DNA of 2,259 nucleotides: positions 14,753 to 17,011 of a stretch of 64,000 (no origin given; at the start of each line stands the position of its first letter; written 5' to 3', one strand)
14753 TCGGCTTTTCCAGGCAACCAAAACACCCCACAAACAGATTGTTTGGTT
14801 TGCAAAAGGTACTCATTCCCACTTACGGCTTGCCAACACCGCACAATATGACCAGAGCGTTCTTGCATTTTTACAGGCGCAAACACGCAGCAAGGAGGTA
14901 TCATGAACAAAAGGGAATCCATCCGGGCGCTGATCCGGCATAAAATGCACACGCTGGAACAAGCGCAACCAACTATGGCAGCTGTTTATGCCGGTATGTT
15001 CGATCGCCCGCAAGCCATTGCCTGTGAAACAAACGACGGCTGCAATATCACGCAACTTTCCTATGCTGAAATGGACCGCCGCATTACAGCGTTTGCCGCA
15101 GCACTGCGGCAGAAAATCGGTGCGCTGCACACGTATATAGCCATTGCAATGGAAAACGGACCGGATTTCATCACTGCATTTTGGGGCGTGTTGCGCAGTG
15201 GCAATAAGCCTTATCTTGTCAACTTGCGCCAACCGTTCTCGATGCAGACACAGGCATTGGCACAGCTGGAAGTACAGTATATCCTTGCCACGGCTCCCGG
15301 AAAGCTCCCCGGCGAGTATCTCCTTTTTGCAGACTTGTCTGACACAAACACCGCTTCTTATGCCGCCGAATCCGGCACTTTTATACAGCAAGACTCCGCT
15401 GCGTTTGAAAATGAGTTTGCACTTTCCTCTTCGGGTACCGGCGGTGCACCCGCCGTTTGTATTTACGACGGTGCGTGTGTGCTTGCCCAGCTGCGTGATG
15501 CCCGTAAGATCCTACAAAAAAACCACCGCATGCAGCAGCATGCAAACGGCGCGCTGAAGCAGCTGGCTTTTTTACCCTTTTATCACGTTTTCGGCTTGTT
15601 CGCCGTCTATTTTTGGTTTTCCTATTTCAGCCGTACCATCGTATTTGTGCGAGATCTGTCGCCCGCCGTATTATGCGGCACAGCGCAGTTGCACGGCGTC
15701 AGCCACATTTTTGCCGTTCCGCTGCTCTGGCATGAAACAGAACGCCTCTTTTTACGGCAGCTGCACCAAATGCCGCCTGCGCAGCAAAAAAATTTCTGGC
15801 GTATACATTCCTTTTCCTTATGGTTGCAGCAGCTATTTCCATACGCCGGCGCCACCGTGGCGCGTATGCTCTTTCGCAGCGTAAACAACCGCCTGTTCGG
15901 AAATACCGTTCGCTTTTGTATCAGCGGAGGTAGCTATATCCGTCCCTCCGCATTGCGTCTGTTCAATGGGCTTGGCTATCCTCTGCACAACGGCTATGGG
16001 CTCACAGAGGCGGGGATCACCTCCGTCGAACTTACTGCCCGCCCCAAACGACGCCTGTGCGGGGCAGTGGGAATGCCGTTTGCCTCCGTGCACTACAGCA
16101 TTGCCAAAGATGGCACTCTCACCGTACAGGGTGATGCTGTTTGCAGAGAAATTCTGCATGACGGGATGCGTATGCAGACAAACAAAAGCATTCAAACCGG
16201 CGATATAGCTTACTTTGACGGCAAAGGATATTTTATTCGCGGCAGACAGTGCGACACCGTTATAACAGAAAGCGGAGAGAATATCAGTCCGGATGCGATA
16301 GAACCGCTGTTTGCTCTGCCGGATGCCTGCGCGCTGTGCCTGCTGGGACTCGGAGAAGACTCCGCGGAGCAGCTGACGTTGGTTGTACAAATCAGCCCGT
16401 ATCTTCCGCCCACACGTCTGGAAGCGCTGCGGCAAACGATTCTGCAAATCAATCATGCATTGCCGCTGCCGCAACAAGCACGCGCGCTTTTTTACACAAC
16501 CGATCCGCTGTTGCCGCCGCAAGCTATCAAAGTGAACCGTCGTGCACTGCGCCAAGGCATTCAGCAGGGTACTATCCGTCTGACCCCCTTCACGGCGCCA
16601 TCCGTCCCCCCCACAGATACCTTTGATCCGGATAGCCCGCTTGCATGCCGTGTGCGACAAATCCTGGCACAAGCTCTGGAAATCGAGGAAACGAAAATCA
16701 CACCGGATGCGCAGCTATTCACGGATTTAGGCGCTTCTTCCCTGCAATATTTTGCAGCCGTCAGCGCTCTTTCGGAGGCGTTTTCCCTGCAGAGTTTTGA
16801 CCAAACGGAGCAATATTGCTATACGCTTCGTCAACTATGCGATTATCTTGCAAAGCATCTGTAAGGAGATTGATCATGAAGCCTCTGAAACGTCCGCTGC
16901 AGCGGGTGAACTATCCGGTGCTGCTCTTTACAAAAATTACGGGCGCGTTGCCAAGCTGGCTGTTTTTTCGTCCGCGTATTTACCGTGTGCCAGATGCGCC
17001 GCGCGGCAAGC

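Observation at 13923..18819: Six-gene carrier-protein-dependent acyl-transfer cassette with no assignable product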

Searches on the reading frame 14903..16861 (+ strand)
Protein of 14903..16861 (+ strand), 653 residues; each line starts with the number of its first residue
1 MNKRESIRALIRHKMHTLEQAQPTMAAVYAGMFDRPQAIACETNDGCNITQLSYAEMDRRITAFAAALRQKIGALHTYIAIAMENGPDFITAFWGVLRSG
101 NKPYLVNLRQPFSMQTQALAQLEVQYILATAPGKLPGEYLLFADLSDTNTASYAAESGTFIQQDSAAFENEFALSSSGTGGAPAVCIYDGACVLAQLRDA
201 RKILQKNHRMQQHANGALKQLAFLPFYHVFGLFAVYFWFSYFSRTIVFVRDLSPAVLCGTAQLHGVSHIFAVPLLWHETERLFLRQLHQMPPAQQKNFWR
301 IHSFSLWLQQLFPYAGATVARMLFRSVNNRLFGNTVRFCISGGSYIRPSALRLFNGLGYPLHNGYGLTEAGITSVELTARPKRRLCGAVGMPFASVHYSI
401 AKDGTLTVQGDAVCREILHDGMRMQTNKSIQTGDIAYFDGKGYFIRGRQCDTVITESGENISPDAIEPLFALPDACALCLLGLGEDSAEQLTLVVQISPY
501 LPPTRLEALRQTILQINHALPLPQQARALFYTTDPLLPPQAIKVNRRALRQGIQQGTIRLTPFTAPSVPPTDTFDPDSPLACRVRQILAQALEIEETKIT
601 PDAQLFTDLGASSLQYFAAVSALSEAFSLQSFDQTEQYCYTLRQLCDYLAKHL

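Call 5: search_protein_families(library=pfam, proteins=[window:14903-16861:+], max_evalue=0.01)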
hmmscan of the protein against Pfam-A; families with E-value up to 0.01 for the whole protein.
window:14903-16861:+ (653 aa): 2 families
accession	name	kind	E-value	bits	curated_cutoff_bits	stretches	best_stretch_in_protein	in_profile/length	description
PF00501.34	AMP-binding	-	1.4e-31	110.1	29.9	1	49-409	19-364/384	AMP-binding enzyme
PF00550.31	PP-binding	-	6.4e-07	30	20.8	1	583-649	2-67/67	Phosphopantetheine attachment site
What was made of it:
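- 14903..16864 (+): A-ACP: adenylate-forming (ANL) enzyme fused to a carrier domain; predicted phosphopantetheine site is Ser613. PF00501 at 1.4e-31 and PF00550 at 6.4e-07 (call 5).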

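Call 6: search_protein_families(library=ncbifam, proteins=[window:14903-16861:+], max_evalue=0.01)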
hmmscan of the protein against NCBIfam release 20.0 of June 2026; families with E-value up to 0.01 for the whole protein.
window:14903-16861:+ (653 aa): 74 families (the best 25 are shown)
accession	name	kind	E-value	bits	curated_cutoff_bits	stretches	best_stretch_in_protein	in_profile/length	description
NF004837.0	PRK06187.1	subfamily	1.6e-21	76.2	476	2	331-488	283-461/531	long-chain-fatty-acid--CoA ligase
TIGR01923.1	menE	equivalog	1.5e-20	73.5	330.15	2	321-469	210-367/442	o-succinylbenzoate--CoA ligase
NF058661.1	cispen_AMP_AmcH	equivalog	5e-18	64.8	370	2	335-468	242-387/458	adenylate-forming 2-oxoglutaryl-ACP ligase AmcH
TIGR01733.1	AA-adenyl-dom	subfamily_domain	2.3e-15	56.3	317.4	2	53-214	1-168/409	amino acid adenylation domain-containing protein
NF002966.0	PRK03640.1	equivalog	1.5e-14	53.4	556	1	322-470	242-402/483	o-succinylbenzoate--CoA ligase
NF005714.0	PRK07529.1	subfamily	3.2e-14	52.2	632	1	334-474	338-500/640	acyl-CoA synthetase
NF006181.0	PRK08314.1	subfamily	1.2e-13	50.2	705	1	50-100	48-99/563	long-chain-fatty-acid--CoA ligase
NF038343.1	ligase_FadD11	exception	2.5e-13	49.3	950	1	321-469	314-465/585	fatty acid--CoA ligase FadD11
NF004114.0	PRK05605.1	equivalog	3e-13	49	766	2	334-555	338-571/575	long-chain-fatty-acid--CoA ligase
NF006539.0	PRK09029.1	equivalog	3.5e-13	49.2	494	2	36-242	17-201/458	o-succinylbenzoate--CoA ligase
NF009921.1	PRK13382.1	exception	4.1e-12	45.6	850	2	325-485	297-468/529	acyl-CoA ligase FadD12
NF052269.1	Staph_lig_FadD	equivalog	3.3e-11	42.2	650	1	334-470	265-413/499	long-chain-fatty-acid--CoA ligase FadD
NF004511.1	PRK05852.1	equivalog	1.6e-10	40.2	650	1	334-471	274-425/505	FadD7 family fatty acid--CoA ligase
NF005307.0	PRK06839.1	equivalog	4.8e-10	38.7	748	1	334-468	264-411/496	o-succinylbenzoate--CoA ligase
NF002148.0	PRK00982.1-2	subfamily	5.4e-09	35.8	71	1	582-652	7-77/79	acyl carrier protein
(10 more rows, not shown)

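Call 8: find_homologous_proteins(query=window:14903-16861:+, max_evalue=0.00001)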
Query window:14903-16861:+ (653 aa): 1191 proteins with E <= 0.00001 among 8000 candidates; the best 120 are listed.
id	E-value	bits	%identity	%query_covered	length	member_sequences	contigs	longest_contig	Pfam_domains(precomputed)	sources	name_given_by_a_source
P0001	0.0e+0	1489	100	100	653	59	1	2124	PF00550.32,PF00501.35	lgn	-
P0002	3.1e-237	807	57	100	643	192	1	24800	PF00550.32,PF00501.35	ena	-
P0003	1.6e-177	610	45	99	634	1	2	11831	PF00550.32,PF00501.35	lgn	-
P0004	2.7e-177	609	46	100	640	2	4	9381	PF00550.32,PF00501.35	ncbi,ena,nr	ncbi:MAG: AMP-binding protein [Oscillospiraceae bacterium]|nr:AMP-binding protein [Oscillospiraceae 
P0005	3.5e-177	609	46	99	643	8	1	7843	PF00550.32,PF00501.35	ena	-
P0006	1.8e-176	606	46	100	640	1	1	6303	PF00550.32,PF00501.35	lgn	-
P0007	3.8e-176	605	46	100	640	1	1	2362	PF00550.32,PF00501.35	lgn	-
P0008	9.8e-176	604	45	99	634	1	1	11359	PF00501.35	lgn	-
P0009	1.7e-175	603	45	100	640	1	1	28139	PF00550.32,PF00501.35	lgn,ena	-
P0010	3.1e-175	602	45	99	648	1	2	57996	PF00550.32,PF00501.35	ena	-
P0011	4.8e-175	602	44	100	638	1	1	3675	PF00550.32,PF00501.35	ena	-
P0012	3.3e-174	599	45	100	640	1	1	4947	PF00550.32,PF00501.35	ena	-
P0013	1.1e-173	597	44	100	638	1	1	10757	PF00550.32,PF00501.35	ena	-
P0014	1.2e-173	597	44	100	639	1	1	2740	PF00550.32,PF00501.35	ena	-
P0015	1.9e-173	597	44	99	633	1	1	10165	PF00550.32,PF00501.35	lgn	-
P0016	2.3e-173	596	45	100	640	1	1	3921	PF00550.32,PF00501.35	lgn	-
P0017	2.7e-173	596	43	100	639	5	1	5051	PF00550.32,PF00501.35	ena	-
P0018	3.7e-173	596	45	100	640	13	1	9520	PF00550.32,PF00501.35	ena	-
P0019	9.6e-173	594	45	100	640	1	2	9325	PF00550.32,PF00501.35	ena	-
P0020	9.9e-173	594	44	100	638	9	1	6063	PF00550.32,PF00501.35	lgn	-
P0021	3.2e-172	592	45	100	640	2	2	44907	PF00550.32,PF00501.35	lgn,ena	-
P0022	5.8e-172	592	44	100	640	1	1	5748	PF00550.32,PF00501.35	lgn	-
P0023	7.9e-172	591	43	100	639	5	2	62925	PF00550.32,PF00501.35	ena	-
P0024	8.3e-172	591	45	100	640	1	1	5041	PF00550.32,PF00501.35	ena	-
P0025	9.6e-172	591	45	100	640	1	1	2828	PF00550.32,PF00501.35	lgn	-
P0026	9.6e-172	591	45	100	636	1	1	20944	PF00550.32,PF00501.35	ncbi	-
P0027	1.7e-171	590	44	100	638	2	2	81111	PF00550.32,PF00501.35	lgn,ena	-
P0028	4.0e-171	589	43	100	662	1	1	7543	PF00550.32,PF00501.35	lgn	-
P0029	1.6e-170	587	43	100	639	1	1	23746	PF00550.32,PF00501.35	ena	-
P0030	7.8e-170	585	43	99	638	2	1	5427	PF00550.32,PF00501.35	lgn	-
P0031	8.3e-170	584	44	100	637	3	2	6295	PF00550.32,PF00501.35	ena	-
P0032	1.4e-169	584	44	100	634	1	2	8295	PF00550.32,PF00501.35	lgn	-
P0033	2.0e-169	583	43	100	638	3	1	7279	PF00550.32,PF00501.35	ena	-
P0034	5.0e-169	582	42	100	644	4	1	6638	PF00550.32,PF00501.35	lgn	-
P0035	7.8e-169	581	42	100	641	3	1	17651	PF00550.32,PF00501.35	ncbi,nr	ncbi:MAG: AMP-binding protein [Clostridia bacterium]|nr:AMP-binding protein [Clostridia bacterium]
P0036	8.4e-169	581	43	99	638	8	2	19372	PF00550.32,PF00501.35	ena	-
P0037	1.2e-168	581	43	100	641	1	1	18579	PF00550.32,PF00501.35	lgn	-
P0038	1.3e-168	581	43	100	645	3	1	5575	PF00550.32,PF00501.35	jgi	jgi:long-subunit acyl-CoA synthetase (AMP-forming)/acyl carrier protein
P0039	1.8e-168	580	43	100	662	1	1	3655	PF00550.32,PF00501.35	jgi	jgi:long-subunit acyl-CoA synthetase (AMP-forming)/acyl carrier protein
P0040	2.5e-168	580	44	100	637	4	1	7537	PF00550.32,PF00501.35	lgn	-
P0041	6.6e-168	578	44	99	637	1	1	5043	PF00550.32,PF00501.35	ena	-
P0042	7.1e-168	578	44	100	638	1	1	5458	PF00550.32,PF00501.35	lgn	-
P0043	7.2e-168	578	44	100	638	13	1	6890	PF00550.32,PF00501.35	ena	-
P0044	1.3e-167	577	43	100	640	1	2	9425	PF00550.32,PF00501.35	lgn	-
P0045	1.3e-167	577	43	100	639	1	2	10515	PF00550.32,PF00501.35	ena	-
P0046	1.4e-167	577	42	100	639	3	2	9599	PF00550.32,PF00501.35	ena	-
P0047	1.5e-167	577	42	100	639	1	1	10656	PF00501.35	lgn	-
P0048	1.5e-167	577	43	100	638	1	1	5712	PF00550.32,PF00501.35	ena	-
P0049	1.6e-167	577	41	100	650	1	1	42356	PF00501.35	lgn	-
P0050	1.6e-167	577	43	100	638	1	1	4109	PF00550.32,PF00501.35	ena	-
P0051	2.0e-167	577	43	100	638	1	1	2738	PF00550.32,PF00501.35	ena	-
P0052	3.4e-167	576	43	100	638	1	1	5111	PF00550.32,PF00501.35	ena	-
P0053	3.9e-167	576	43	100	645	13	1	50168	PF00550.32,PF00501.35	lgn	-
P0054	4.1e-167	576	41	100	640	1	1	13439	PF00550.32,PF00501.35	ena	-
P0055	6.0e-167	575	42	100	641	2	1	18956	PF00550.32,PF00501.35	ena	-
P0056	6.1e-167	575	42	100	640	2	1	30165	PF00550.32,PF00501.35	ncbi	-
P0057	6.1e-167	575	41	100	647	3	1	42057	PF00501.35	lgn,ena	-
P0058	8.1e-167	575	43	100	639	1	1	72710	PF00550.32,PF00501.35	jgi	-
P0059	8.5e-167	575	41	99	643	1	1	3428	PF00501.35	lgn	-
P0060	1.2e-166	574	43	100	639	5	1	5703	PF00550.32,PF00501.35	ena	-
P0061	1.3e-166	574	43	100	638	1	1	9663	PF00550.32,PF00501.35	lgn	-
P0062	1.3e-166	574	40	100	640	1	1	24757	PF00501.35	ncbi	-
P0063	1.3e-166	574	42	100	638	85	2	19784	PF00550.32,PF00501.35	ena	-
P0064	1.5e-166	574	43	100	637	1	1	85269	PF00550.32,PF00501.35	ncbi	-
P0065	1.5e-166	574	43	100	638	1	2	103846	PF00550.32,PF00501.35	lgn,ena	-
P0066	1.6e-166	574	42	100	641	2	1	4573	PF00550.32,PF00501.35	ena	-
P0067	1.8e-166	573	43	99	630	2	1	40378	PF00550.32,PF00501.35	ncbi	-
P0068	1.9e-166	573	43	100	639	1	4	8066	PF00550.32,PF00501.35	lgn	-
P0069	1.9e-166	573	44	100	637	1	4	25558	PF00550.32,PF00501.35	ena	-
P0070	2.0e-166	573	43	100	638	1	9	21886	PF00550.32,PF00501.35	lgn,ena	-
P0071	2.1e-166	573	43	100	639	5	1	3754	PF00550.32,PF00501.35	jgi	jgi:long-subunit acyl-CoA synthetase (AMP-forming)/acyl carrier protein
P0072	2.5e-166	573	42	100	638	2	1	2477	PF00550.32,PF00501.35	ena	-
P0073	2.5e-166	573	43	99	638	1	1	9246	PF00550.32,PF00501.35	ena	-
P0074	2.5e-166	573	43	100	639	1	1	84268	PF00550.32,PF00501.35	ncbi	-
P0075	4.2e-166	572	43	100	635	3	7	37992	PF00501.35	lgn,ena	-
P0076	4.5e-166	572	43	100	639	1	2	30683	PF00550.32,PF00501.35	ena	-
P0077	5.3e-166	572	42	100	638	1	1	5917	PF00550.32,PF00501.35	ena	-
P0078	6.3e-166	572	42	100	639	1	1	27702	PF00501.35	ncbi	-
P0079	6.4e-166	572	42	100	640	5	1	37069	PF00550.32,PF00501.35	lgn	-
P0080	7.3e-166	571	42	100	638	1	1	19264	PF00550.32,PF00501.35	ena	-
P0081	8.1e-166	571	43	97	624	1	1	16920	PF00550.32,PF00501.35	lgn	-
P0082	9.9e-166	571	43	100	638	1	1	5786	PF00550.32,PF00501.35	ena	-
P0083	1.2e-165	571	41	100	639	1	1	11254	PF00550.32,PF00501.35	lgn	-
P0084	1.4e-165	571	42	100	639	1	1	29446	PF00550.32,PF00501.35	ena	-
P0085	1.4e-165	571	42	100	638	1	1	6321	PF00550.32,PF00501.35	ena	-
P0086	2.3e-165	570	43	100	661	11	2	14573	PF00550.32,PF00501.35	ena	-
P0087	2.5e-165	570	42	100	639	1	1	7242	PF00550.32,PF00501.35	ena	-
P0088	4.0e-165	569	44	100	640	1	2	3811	PF00550.32,PF00501.35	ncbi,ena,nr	ncbi:MAG: non-ribosomal peptide synthetase [Oscillospiraceae bacterium]|nr:non-ribosomal peptide syn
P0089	4.6e-165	569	43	99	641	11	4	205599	PF00550.32,PF00501.35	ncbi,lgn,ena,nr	ncbi:MAG: AMP-binding protein [Clostridia bacterium]|nr:AMP-binding protein [Clostridia bacterium]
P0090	4.6e-165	569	42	100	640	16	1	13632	PF00550.32,PF00501.35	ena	-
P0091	4.8e-165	569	41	100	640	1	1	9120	PF00501.35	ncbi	-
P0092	4.9e-165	569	40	100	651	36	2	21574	PF00501.35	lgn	-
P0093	4.9e-165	569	41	100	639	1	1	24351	PF00550.32,PF00501.35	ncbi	-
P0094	5.6e-165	569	42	100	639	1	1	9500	PF00550.32,PF00501.35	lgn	-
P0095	6.4e-165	568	42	99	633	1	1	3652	PF00501.35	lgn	-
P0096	8.4e-165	568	41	99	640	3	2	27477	PF00550.32,PF00501.35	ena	-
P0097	1.0e-164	568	41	100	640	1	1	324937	PF00550.32,PF00501.35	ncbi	-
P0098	1.0e-164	568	42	99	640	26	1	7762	PF00550.32,PF00501.35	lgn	-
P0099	1.2e-164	567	42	100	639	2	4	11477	PF00550.32,PF00501.35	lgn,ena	-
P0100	1.5e-164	567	42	100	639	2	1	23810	PF00550.32,PF00501.35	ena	-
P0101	1.5e-164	567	41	99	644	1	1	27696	PF00550.32,PF00501.35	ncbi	-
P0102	1.6e-164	567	43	100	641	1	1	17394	PF00550.32,PF00501.35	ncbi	-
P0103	1.7e-164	567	42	100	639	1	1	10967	PF00550.32,PF00501.35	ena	-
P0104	2.7e-164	566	41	99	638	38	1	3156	PF00550.32,PF00501.35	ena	-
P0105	3.1e-164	566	42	100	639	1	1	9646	PF00550.32,PF00501.35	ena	-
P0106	3.2e-164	566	42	100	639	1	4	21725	PF00550.32,PF00501.35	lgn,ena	-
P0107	3.3e-164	566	41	100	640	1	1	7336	PF00550.32,PF00501.35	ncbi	-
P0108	3.9e-164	566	42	99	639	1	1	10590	PF00550.32,PF00501.35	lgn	-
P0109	4.5e-164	566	42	100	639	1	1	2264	PF00550.32,PF00501.35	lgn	-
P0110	4.9e-164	565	42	99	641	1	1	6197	PF00550.32,PF00501.35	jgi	-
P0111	5.2e-164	565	41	100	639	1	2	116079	PF00550.32,PF00501.35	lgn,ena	-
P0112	5.8e-164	565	42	99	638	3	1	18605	PF00550.32,PF00501.35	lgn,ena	-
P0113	6.2e-164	565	41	100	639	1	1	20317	PF00550.32,PF00501.35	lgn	-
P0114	6.2e-164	565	42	99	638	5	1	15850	PF00550.32,PF00501.35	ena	-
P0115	6.4e-164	565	42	99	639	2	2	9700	PF00550.32,PF00501.35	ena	-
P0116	7.4e-164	565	42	100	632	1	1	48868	PF00550.32,PF00501.35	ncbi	-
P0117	8.2e-164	565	41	100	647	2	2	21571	PF00501.35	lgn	-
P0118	9.2e-164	565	42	100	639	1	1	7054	PF00550.32,PF00501.35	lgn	-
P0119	9.4e-164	564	41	100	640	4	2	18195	PF00550.32,PF00501.35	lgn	-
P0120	9.8e-164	564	42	100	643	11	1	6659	PF00550.32,PF00501.35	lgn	-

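Call 9: find_encoding_contigs(protein=P0097, flank=8000, max_places=2)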
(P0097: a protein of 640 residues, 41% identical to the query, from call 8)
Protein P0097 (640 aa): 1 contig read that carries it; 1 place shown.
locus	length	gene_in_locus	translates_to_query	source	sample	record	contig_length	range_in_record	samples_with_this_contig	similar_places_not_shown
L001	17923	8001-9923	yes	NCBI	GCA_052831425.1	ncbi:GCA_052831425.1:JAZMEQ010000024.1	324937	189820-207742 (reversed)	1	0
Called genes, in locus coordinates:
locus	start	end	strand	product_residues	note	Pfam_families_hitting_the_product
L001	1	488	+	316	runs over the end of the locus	PF02129:Peptidase_S15 (weak), PF00561:Abhydrolase_1, PF12146:Hydrolase_4, PF12697:Abhydrolase_6 (weak), PF00326:Peptidase_S9 (weak)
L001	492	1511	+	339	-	PF00535:Glycos_transf_2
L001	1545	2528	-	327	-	PF02504:FA_synthesis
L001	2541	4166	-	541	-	PF02734:Dak2, PF21645:FakA-like_M, PF13684:FakA-like_C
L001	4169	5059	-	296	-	PF02645:DegV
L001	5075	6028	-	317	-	PF02645:DegV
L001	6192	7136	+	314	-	PF00561:Abhydrolase_1, PF12146:Hydrolase_4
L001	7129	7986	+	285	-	PF01522:Polysacc_deac_1, PF10096:DUF2334, PF11959:DUF3473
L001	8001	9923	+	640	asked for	PF00501:AMP-binding, PF00550:PP-binding (weak)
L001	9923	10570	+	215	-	PF01553:Acyltransferase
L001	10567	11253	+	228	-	PF01553:Acyltransferase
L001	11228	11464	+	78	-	PF00550:PP-binding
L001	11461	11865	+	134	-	PF04970:LRAT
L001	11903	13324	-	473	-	PF02446:Glyco_hydro_77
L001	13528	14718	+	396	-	PF00483:NTP_transferase, PF00132:Hexapep (faint), PF25084:LbH_EIF2B, PF25087:GMPPB_C, PF24894:Hexapep_GlmU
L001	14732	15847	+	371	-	PF00483:NTP_transferase, PF24894:Hexapep_GlmU, PF25084:LbH_EIF2B, PF25087:GMPPB_C (weak)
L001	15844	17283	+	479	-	PF08323:Glyco_transf_5, PF00534:Glycos_transf_1, PF13692:Glyco_trans_1_4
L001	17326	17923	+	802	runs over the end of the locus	PF00343:Phosphorylase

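Call 10: find_encoding_contigs(protein=P0002, flank=8000, max_places=2)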
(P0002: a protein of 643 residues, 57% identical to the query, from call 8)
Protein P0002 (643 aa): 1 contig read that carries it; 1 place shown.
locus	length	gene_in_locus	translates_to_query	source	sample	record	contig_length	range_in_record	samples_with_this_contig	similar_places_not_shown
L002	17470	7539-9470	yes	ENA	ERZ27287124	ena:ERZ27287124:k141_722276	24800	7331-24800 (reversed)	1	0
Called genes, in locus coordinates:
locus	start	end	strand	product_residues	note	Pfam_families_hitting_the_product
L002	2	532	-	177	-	?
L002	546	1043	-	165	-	-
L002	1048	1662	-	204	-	PF16729:DUF5067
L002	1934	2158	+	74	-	PF13443:HTH_26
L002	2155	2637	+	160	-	-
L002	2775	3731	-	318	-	PF02504:FA_synthesis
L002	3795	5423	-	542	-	PF02734:Dak2, PF21645:FakA-like_M, PF13684:FakA-like_C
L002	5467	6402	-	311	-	PF02645:DegV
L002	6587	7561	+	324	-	PF00561:Abhydrolase_1, PF12146:Hydrolase_4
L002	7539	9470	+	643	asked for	PF00501:AMP-binding, PF00550:PP-binding (weak)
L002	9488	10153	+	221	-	PF01553:Acyltransferase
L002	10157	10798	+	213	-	PF01553:Acyltransferase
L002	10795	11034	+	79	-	PF00550:PP-binding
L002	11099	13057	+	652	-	PF08497:Radical_SAM_N, PF04055:Radical_SAM (weak), PF11842:DUF3362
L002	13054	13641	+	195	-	-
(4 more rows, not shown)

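Call 11: find_encoding_contigs(protein=P0089, flank=8000, max_places=2)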
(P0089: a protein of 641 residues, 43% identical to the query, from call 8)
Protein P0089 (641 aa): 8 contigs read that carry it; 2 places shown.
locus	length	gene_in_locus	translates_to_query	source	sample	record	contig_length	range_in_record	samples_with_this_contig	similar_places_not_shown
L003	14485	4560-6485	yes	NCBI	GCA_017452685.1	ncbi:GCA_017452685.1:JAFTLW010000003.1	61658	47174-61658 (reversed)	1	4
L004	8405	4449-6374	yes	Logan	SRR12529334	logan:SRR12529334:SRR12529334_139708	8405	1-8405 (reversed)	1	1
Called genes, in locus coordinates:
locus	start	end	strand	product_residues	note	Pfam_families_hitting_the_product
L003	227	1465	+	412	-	PF01204:Trehalase, PF03200:Glyco_hydro_63 (faint), PF22422:MGH1-like_GH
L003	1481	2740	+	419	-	PF00890:FAD_binding_2, PF01134:GIDA (weak), PF03486:HI0933_like (weak), PF07992:Pyr_redox_2 (weak), PF12831:FAD_oxidored, PF13450:NAD_binding_8 (weak)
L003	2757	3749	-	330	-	PF02275:CBAH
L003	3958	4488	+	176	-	-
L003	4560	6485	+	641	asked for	PF00501:AMP-binding, PF00550:PP-binding (weak)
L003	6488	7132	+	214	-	PF01553:Acyltransferase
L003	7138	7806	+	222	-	PF01553:Acyltransferase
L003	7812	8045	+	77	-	PF00550:PP-binding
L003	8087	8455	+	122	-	PF04970:LRAT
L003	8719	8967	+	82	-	PF05635:23S_rRNA_IVP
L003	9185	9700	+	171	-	PF13560:HTH_31 (weak), PF01381:HTH_3, PF12844:HTH_19 (weak), PF13443:HTH_26 (weak)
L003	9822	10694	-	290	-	PF01522:Polysacc_deac_1, PF03065:Glyco_hydro_57 (faint), PF11959:DUF3473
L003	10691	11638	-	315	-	PF12146:Hydrolase_4 (faint)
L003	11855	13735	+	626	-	PF02645:DegV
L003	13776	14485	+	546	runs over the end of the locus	PF02734:Dak2, PF21645:FakA-like_M, PF13684:FakA-like_C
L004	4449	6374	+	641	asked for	PF00501:AMP-binding, PF00550:PP-binding (weak)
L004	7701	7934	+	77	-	PF00550:PP-binding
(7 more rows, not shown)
